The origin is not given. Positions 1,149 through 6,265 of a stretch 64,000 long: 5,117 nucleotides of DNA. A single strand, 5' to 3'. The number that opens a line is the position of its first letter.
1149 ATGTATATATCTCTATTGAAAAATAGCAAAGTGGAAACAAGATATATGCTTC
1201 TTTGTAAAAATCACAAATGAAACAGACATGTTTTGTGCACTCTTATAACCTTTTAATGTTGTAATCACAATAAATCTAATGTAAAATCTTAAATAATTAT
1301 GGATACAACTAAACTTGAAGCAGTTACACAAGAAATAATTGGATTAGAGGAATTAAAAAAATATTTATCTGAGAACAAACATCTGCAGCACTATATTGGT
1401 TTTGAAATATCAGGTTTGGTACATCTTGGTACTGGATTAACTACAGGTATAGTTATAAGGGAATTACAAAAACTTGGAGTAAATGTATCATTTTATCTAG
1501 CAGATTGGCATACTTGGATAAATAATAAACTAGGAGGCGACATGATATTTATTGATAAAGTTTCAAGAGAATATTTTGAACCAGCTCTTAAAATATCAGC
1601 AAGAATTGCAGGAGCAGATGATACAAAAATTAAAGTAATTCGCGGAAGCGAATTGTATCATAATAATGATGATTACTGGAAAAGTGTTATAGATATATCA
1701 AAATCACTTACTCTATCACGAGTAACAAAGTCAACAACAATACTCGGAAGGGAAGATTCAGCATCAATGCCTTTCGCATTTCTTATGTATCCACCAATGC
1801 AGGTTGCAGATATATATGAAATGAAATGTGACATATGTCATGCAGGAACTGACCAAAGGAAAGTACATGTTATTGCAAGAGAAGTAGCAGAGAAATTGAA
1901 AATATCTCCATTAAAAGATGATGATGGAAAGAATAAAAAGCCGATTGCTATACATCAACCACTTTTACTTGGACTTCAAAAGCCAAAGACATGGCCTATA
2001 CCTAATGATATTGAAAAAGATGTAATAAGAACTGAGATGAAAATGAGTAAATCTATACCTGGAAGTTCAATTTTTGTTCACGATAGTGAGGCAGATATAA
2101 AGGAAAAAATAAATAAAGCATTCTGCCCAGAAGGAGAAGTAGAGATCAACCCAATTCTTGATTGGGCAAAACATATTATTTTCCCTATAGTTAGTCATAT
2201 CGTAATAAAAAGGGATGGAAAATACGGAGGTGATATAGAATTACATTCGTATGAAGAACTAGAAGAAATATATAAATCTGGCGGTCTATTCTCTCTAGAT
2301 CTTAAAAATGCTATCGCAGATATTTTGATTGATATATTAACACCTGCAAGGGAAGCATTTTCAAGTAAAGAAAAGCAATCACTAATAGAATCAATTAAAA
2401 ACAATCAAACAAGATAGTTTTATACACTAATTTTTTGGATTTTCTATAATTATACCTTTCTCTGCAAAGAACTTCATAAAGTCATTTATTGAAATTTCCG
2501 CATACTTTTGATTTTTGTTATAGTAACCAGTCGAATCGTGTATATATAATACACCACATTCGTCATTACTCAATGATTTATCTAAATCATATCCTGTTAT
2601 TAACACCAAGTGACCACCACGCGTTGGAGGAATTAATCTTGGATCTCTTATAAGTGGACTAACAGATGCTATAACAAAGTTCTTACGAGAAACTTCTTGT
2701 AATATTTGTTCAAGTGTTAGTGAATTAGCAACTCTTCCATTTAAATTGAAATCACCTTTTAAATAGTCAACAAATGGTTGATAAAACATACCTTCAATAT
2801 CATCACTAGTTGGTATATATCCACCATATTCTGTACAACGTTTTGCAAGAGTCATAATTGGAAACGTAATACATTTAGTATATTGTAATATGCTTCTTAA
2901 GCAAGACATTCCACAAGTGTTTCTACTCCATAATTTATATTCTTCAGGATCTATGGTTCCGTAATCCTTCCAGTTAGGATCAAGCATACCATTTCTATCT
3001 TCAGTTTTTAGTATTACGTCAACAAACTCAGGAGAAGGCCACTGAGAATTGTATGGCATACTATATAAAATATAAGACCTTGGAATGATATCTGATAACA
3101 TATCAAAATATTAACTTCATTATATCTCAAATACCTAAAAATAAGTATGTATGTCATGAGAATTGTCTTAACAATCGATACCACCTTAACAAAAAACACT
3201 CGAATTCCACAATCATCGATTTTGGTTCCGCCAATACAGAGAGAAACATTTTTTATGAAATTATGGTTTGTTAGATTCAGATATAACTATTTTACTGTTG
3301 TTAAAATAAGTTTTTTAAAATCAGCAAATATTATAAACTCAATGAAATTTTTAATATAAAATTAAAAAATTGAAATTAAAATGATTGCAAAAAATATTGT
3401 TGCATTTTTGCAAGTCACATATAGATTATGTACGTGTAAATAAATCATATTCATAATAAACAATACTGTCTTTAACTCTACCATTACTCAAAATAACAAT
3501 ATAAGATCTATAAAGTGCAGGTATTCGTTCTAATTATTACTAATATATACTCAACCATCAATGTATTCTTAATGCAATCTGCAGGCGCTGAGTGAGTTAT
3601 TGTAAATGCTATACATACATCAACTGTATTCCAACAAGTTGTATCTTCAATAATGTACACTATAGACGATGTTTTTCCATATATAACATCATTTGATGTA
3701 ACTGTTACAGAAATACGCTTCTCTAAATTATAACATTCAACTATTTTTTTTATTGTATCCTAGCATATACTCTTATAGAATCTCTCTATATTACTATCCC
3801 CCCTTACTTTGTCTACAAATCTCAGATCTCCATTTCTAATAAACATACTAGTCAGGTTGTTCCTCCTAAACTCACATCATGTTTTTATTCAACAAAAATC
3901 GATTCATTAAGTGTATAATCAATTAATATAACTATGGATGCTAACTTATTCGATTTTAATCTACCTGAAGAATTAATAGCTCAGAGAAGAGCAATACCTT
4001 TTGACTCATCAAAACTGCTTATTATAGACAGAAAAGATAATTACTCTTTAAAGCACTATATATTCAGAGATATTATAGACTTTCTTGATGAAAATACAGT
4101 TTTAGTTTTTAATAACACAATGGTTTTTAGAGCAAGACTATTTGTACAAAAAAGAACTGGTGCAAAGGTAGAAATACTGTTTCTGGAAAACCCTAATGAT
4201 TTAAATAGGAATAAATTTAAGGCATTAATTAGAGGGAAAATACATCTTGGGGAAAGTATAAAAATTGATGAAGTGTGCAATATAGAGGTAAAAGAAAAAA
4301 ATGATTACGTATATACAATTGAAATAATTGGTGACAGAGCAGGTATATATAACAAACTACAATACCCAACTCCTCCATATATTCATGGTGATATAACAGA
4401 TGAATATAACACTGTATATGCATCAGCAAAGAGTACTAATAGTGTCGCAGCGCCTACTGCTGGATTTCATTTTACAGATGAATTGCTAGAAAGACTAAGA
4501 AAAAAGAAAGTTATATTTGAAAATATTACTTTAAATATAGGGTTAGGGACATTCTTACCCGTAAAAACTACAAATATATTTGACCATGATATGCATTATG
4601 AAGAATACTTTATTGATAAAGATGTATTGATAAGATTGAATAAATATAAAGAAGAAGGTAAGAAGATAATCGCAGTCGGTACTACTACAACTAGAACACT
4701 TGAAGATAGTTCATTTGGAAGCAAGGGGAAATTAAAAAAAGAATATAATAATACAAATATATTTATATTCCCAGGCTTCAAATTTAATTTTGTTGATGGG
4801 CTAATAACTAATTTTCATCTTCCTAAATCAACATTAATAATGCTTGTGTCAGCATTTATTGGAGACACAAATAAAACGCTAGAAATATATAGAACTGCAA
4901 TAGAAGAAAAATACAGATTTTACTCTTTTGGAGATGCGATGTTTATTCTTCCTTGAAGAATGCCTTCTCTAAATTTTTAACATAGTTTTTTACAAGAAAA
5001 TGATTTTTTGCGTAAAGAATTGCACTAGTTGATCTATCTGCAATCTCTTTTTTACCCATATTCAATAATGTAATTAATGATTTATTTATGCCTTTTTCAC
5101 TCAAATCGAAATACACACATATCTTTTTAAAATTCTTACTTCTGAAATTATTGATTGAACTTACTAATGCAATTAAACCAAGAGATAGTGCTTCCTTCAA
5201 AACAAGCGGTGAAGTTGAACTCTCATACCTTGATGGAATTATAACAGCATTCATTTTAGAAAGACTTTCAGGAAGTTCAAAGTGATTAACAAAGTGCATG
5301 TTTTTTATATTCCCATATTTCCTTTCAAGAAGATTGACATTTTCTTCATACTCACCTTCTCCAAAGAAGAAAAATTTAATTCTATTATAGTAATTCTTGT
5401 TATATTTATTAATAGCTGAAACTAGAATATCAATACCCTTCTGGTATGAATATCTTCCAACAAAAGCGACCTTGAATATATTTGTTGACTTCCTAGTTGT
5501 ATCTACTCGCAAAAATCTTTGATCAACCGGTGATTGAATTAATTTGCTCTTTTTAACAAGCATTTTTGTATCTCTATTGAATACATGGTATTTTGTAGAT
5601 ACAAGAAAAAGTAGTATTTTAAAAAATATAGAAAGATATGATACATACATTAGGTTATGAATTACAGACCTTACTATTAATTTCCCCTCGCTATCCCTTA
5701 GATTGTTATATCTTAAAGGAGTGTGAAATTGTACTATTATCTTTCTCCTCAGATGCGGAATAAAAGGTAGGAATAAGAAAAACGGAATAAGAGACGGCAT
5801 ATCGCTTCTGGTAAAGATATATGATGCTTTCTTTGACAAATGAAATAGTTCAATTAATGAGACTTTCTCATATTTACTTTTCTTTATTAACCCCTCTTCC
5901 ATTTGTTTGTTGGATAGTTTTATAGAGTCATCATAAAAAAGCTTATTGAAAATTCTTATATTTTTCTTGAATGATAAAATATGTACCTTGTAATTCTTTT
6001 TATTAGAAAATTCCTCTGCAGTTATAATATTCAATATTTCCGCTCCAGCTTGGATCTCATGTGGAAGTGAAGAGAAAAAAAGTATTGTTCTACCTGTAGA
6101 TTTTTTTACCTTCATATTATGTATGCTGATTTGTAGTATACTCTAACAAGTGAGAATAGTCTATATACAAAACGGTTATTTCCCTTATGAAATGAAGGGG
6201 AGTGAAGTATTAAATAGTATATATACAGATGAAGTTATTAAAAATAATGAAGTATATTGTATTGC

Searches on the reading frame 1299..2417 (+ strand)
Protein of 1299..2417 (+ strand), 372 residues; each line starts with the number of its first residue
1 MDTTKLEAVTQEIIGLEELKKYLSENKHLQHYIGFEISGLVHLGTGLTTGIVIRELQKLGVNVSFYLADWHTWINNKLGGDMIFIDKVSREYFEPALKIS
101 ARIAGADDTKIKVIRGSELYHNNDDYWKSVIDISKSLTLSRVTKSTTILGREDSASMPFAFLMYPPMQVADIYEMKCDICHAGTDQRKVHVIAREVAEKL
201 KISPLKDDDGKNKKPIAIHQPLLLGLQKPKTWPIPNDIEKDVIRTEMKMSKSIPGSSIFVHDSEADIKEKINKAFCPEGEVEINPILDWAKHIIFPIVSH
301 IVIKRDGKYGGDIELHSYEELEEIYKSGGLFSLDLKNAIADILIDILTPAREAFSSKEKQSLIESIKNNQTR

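Call 18: search_protein_families(library=pfam, proteins=[window:1299-2417:+], max_evalue=0.01)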
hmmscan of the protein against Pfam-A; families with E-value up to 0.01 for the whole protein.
window:1299-2417:+ (372 aa): 1 family
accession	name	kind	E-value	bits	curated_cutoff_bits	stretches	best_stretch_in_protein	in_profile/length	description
PF00579.31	tRNA-synt_1b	-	5.6e-31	108.4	21.1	1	26-347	3-291/292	tRNA synthetases class I (W and Y)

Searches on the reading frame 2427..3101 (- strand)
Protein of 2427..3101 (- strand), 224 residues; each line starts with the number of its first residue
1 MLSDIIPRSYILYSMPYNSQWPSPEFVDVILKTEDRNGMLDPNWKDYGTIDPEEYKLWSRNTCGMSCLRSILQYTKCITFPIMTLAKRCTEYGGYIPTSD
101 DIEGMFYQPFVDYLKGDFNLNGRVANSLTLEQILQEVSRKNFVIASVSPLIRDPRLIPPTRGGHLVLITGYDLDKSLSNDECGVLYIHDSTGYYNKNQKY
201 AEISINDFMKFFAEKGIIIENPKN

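Call 18: search_protein_families(library=pfam, proteins=[window:2427-3101:-], max_evalue=0.01)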
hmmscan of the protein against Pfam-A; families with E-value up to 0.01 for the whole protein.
window:2427-3101:- (224 aa): 1 family
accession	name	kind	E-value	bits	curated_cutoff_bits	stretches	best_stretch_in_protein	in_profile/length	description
PF13529.12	Peptidase_C39_2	-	1.6e-10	42.2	24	1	16-189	4-141/143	Peptidase_C39 like family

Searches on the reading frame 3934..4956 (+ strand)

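Call 18: search_protein_families(library=pfam, proteins=[window:3934-4956:+], max_evalue=0.01)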
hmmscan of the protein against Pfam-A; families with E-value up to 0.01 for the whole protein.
window:3934-4956:+ (340 aa): 1 family
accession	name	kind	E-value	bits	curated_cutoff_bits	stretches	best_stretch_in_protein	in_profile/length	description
PF02547.20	Queuosine_synth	-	1.1e-103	347.2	25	1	5-338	3-322/322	Queuosine biosynthesis protein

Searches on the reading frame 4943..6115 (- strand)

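Call 18: search_protein_families(library=pfam, proteins=[window:4943-6115:-], max_evalue=0.01)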
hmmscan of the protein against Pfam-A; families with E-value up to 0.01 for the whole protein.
window:4943-6115:- (390 aa): 2 families
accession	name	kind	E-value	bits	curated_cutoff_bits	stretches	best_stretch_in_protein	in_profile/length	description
PF00534.26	Glycos_transf_1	-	2.1e-16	60.4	26.4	1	212-326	14-129/172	Glycosyl transferases group 1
PF13692.12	Glyco_trans_1_4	-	2.2e-13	51.1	27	1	215-323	3-110/142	Glycosyl transferases group 1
